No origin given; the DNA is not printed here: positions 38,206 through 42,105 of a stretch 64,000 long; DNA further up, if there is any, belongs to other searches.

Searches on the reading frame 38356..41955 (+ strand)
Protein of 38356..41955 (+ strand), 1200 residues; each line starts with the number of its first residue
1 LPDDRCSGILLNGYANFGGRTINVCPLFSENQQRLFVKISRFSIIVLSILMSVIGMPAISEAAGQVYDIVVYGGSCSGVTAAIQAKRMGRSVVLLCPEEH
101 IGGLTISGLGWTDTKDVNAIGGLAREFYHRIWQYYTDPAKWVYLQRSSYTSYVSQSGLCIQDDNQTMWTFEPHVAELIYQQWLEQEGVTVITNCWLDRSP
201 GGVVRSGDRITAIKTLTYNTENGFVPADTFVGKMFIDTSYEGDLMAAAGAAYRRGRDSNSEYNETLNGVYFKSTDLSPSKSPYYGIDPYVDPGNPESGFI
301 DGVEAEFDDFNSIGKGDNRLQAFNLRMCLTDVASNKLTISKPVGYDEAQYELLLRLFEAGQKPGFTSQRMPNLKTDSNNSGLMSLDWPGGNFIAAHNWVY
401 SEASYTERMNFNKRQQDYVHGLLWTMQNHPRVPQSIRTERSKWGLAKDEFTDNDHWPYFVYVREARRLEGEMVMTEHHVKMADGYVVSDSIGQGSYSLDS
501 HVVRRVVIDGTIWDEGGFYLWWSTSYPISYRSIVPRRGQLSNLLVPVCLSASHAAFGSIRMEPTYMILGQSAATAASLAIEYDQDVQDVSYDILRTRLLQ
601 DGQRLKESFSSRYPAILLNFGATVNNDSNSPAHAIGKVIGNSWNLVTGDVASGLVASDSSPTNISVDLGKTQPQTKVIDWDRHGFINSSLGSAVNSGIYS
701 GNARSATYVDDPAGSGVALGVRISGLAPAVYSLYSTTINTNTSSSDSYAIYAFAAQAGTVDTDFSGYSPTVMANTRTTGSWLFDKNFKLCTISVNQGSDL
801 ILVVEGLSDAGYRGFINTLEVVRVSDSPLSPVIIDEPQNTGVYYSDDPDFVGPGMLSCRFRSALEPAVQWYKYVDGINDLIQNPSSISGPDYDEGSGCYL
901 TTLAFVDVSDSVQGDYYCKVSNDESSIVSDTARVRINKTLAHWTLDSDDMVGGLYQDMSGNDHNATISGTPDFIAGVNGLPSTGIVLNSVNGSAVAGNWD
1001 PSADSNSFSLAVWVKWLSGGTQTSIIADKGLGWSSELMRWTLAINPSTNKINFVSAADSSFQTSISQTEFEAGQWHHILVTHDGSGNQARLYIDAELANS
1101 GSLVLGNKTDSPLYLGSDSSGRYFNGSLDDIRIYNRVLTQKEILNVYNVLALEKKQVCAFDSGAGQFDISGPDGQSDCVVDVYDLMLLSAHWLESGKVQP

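Call 4: search_protein_families(library=pfam, proteins=[window:38356-41955:+], max_evalue=0.1)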
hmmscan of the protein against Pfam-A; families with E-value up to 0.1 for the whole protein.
window:38356-41955:+ (1200 aa): 8 families
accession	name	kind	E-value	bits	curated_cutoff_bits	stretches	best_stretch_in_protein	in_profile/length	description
PF12831.13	FAD_oxidored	-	6e-94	316.1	27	1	68-598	1-416/416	FAD dependent oxidoreductase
PF13385.13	Laminin_G_3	-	4.1e-29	102.1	27.6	1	1001-1143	12-150/151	Concanavalin A-like lectin/glucanases superfamily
PF02210.31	Laminin_G_2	-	8.4e-06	26.7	22.9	1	1053-1133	32-123/126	Laminin G domain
PF13927.12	Ig_3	-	0.0037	18.2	30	1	855-922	20-78/78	Immunoglobulin domain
PF13895.12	Ig_2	-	0.033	14.9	27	0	855-934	18-77/79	Immunoglobulin domain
PF00354.24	Pentaxin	-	0.033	14.3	25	1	1083-1152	93-172/194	Pentaxin family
PF01134.28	GIDA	-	0.047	13.2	22.1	1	68-103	1-29/391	Glucose inhibited division protein A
PF03486.20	HI0933_like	-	0.075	12.9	50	0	68-110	2-45/244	HI0933-like protein Rossmann domain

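Call 15: search_protein_families(library=ncbifam, proteins=[window:38356-41955:+], max_evalue=0.01)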
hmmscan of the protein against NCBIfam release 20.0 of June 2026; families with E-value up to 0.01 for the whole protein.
window:38356-41955:+ (1200 aa): 9 families
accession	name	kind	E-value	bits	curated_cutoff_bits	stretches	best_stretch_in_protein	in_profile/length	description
NF052521.1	TafC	equivalog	2.8e-10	39.9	410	1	937-1148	146-361/373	TafC family fimbrial protein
NF053677.1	Desat2ChcC2Cyan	equivalog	0.00041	18.8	900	1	68-112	2-46/558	4-oxocyclohex-2-ene-1-carboxylate 5-dehydrogenase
NF005064.0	PRK06481.1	equivalog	0.00059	18.6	542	1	65-106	60-101/506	flavocytochrome c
NF004789.0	PRK06134.1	subfamily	0.00083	18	747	1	63-111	9-57/581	FAD-dependent oxidoreductase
NF053717.1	VnlPnlRedVprA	equivalog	0.0034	16.3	600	1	65-103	5-43/481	vinyl phenol reductase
NF003585.0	PRK05249.1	equivalog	0.0046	15.6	465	1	66-105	6-45/464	Si-specific NAD(P)(+) transhydrogenase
NF009477.0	PRK12843.1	equivalog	0.0048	15.4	758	1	59-106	9-56/578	FAD-dependent oxidoreductase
NF006130.0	PRK08274.1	equivalog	0.0078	15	369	0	65-103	4-44/467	FAD-dependent tricarballylate dehydrogenase TcuA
NF005882.1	PRK07843.1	equivalog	0.0087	14.5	788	0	67-106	2-41/547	3-oxosteroid 1-dehydrogenase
